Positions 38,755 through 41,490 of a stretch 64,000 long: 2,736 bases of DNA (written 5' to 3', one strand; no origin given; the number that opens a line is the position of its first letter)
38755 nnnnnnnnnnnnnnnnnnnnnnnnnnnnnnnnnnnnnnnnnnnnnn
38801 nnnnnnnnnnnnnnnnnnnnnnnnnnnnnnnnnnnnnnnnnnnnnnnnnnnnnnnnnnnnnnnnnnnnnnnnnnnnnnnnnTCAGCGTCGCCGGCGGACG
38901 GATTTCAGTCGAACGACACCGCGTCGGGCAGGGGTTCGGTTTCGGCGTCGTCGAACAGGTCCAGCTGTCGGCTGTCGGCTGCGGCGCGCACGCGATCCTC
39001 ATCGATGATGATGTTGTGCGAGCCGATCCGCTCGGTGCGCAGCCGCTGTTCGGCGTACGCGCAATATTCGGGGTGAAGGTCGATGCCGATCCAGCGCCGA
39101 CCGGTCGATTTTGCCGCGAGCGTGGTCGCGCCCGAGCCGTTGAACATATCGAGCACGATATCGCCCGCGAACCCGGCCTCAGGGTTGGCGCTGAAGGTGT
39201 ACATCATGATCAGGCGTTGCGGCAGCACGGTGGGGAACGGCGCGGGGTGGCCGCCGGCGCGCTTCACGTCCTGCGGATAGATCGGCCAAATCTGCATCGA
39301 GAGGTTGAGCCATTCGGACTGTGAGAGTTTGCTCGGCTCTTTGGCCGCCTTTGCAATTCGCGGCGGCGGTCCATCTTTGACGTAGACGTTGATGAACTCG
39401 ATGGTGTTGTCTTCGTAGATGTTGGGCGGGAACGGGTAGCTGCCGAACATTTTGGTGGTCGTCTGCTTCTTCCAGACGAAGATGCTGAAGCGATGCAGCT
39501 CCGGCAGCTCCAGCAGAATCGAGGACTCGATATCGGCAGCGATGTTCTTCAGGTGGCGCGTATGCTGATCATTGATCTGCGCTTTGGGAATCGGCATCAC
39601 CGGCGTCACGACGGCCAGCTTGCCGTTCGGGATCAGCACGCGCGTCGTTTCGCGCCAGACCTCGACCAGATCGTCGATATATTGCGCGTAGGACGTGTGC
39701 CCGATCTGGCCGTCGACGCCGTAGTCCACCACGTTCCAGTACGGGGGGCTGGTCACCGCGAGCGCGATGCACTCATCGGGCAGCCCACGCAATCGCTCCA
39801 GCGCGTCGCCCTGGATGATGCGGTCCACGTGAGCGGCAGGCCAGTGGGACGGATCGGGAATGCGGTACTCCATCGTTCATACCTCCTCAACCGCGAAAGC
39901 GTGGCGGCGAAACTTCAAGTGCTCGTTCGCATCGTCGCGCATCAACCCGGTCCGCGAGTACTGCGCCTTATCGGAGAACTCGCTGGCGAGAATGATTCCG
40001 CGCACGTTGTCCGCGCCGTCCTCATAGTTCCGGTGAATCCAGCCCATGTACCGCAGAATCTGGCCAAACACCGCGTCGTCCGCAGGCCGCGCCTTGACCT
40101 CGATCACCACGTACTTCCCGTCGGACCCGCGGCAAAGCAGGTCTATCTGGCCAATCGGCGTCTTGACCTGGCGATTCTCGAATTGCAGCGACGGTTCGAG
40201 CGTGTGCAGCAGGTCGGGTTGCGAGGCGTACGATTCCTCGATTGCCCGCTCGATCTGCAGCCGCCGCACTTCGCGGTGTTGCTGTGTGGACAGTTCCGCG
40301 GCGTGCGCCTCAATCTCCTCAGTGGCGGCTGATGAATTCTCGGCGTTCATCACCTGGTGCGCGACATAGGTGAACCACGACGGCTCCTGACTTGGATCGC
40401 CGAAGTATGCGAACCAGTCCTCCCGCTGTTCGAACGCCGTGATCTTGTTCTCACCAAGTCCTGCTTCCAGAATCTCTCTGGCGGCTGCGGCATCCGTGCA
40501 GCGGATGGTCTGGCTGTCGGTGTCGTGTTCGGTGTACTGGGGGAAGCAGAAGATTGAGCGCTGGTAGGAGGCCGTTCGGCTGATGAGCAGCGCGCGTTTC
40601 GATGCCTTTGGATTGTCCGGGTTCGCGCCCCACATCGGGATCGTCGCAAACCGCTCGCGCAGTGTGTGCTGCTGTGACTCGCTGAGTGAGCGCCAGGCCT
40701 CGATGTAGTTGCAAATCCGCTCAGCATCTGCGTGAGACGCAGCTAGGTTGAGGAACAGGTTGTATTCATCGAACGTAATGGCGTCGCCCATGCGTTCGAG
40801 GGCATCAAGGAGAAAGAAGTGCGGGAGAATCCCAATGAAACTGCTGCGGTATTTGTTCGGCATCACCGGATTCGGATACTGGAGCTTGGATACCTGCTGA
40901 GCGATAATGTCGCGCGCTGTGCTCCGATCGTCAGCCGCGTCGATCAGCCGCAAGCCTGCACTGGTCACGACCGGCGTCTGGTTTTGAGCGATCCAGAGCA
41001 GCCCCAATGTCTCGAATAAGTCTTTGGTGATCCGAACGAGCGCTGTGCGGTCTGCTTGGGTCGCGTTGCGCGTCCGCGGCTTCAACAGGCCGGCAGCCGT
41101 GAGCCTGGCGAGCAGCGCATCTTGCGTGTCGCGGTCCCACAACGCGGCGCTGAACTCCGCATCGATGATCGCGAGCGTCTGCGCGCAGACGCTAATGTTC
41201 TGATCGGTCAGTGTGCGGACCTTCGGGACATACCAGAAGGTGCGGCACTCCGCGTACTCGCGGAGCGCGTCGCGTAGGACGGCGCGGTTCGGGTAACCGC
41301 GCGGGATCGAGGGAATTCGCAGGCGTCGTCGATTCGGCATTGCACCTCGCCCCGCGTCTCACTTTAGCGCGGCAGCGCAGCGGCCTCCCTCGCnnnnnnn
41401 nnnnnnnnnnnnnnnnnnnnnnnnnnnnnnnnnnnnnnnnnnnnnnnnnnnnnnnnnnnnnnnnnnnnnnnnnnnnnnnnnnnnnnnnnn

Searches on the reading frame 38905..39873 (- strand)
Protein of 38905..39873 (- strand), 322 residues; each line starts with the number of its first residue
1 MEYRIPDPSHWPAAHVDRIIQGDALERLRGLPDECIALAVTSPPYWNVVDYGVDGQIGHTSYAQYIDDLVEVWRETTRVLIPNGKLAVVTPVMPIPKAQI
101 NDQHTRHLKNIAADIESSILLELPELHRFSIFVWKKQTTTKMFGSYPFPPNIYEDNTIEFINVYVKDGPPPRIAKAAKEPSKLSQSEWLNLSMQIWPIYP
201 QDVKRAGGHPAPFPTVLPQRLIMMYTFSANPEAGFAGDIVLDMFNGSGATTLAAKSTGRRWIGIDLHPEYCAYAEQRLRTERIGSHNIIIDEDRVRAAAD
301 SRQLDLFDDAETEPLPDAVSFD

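Call 4: search_protein_families(library=pfam, proteins=[window:38905-39873:-], max_evalue=0.01)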
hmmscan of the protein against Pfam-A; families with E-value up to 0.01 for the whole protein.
window:38905-39873:- (322 aa): 4 families
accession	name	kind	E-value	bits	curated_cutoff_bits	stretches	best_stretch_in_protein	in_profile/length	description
PF01555.25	N6_N4_Mtase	-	2.4e-33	116.4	26.7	1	36-275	1-220/221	DNA methylase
PF08241.18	Methyltransf_11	-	5.3e-06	27.4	21.2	0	245-283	5-43/95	Methyltransferase domain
PF13649.12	Methyltransf_25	-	0.00013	23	27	1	240-283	1-46/97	Methyltransferase domain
PF02475.24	TRM5-TYW2_MTfase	-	0.00075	19.9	28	1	236-293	36-95/164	TRM5/TYW2 methyltransferase domain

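Call 5: search_protein_families(library=padloc, proteins=[window:38905-39873:-], max_evalue=0.01)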
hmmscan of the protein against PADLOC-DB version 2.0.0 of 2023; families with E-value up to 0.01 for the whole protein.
window:38905-39873:- (322 aa): 62 families (the best 25 are shown)
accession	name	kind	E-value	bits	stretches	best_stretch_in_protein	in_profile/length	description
PDLC03353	MTase_II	-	2.7e-52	175.9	1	14-279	7-251/260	Type II methyltransferase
PDLC03350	MTase_II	-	8.9e-42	141.6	1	12-280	52-297/312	Type II methyltransferase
PDLC03387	MTase_II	-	5.7e-36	122.1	2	15-87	10-83/289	Type II methyltransferase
PDLC03259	MTase_II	-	1.3e-35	121.1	1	17-289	4-269/423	Type II methyltransferase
PDLC03283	MTase_II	-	2e-23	81.2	1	18-288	6-281/352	Type II methyltransferase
PDLC03260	MTase_II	-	5.2e-23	79.5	2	179-284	217-313/349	Type II methyltransferase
PDLC03371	MTase_II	-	1.2e-21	75.5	1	184-281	167-255/260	Type II methyltransferase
PDLC03299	MTase_II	-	2.4e-21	74.5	2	207-281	194-260/296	Type II methyltransferase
PDLC03265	MTase_II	-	4.9e-21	73.5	2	206-279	264-329/333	Type II methyltransferase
PDLC03252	MTase_II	-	1.7e-18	65.1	2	18-86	92-161/365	Type II methyltransferase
PDLC03323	MTase_II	-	2.2e-17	61.2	2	208-286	232-302/330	Type II methyltransferase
PDLC03216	MTase_II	-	7.1e-16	56.1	2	235-289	212-266/364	Type II methyltransferase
PDLC03336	MTase_II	-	2.1e-15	54.7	1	20-85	32-98/421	Type II methyltransferase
PDLC03246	MTase_II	-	2.4e-15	54.6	2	18-102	114-194/376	Type II methyltransferase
PDLC03228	MTase_II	-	1.7e-14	52.2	1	236-287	163-214/227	Type II methyltransferase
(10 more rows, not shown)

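Call 7: search_protein_families(library=ncbifam, proteins=[window:38905-39873:-], max_evalue=0.01)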
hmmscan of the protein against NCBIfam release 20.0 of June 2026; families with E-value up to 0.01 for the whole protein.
window:38905-39873:- (322 aa): 6 families
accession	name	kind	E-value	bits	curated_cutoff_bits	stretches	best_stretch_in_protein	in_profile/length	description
NF008572.0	PRK11524.1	equivalog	1.6e-15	57.1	292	2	17-100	15-96/294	adenine-specific DNA-methyltransferase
NF050803.1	DnaMtaseCcrMCaul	equivalog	4.1e-14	52.2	830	1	209-285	186-254/350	adenine-specific DNA-methyltransferase CcrM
NF010253.0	PRK13699.1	subfamily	1.7e-12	47.5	244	1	236-281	163-208/226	DNA methyltransferase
NF043040.1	corrin_prot_MT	hypoth_equivalog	0.00018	21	180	1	236-286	41-91/216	corrinoid protein-associated methyltransferase CpaM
NF008823.0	PRK11873.1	subfamily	0.0027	17.2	263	0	236-279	77-123/272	arsenite methyltransferase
NF045667.1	MTase_DVU1556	equivalog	0.0027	17.2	155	0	236-278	22-65/213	DVU_1556 family methyltransferase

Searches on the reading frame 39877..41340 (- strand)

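Call 4: search_protein_families(library=pfam, proteins=[window:39877-41340:-], max_evalue=0.01)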
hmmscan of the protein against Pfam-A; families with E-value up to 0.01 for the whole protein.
window:39877-41340:- (487 aa): 4 families
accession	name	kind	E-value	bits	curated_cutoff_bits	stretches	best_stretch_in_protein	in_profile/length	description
PF01939.22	NucS_C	-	9e-11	42.3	24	1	382-460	17-93/124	Endonuclease NucS C-terminal domain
PF09491.16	RE_AlwI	-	0.0003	20.3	23.1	1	112-225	3-118/441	AlwI restriction endonuclease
PF14281.12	PDDEXK_4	-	0.004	17.6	22.3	0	393-459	72-138/183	PD-(D/E)XK nuclease superfamily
PF02021.23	UPF0102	-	0.0055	17.5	23.6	0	386-421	15-45/80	Uncharacterised protein family UPF0102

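Call 5: search_protein_families(library=padloc, proteins=[window:39877-41340:-], max_evalue=0.01)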
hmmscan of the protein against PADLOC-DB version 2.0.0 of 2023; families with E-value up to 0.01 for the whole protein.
window:39877-41340:- (487 aa): 4 families
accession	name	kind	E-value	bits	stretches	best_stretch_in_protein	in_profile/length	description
PDLC04824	PDC-S02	-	2.1e-12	44.9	1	389-458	213-283/308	-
PDLC04799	PDC-S02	-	5.3e-08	30.3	1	391-454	215-279/308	-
PDLC04916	PDC-S11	-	1.3e-07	29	1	352-437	13-96/358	-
PDLC04944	PDC-S18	-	5.3e-05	20.7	1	362-438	21-95/307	-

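Call 7: search_protein_families(library=ncbifam, proteins=[window:39877-41340:-], max_evalue=0.01)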
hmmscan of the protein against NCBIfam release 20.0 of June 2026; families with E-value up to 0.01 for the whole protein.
window:39877-41340:- (487 aa): 3 families
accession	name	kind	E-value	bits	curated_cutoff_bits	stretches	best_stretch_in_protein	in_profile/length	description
NF003270.0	PRK04247.1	equivalog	4.9e-16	58.5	216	1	346-460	112-221/250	endonuclease NucS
NF002876.0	PRK03298.1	equivalog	2.8e-09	36.7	252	1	378-460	116-195/224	endonuclease NucS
NF009154.0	PRK12497.3-3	equivalog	0.0025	17.8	109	1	384-421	28-64/123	YraN family protein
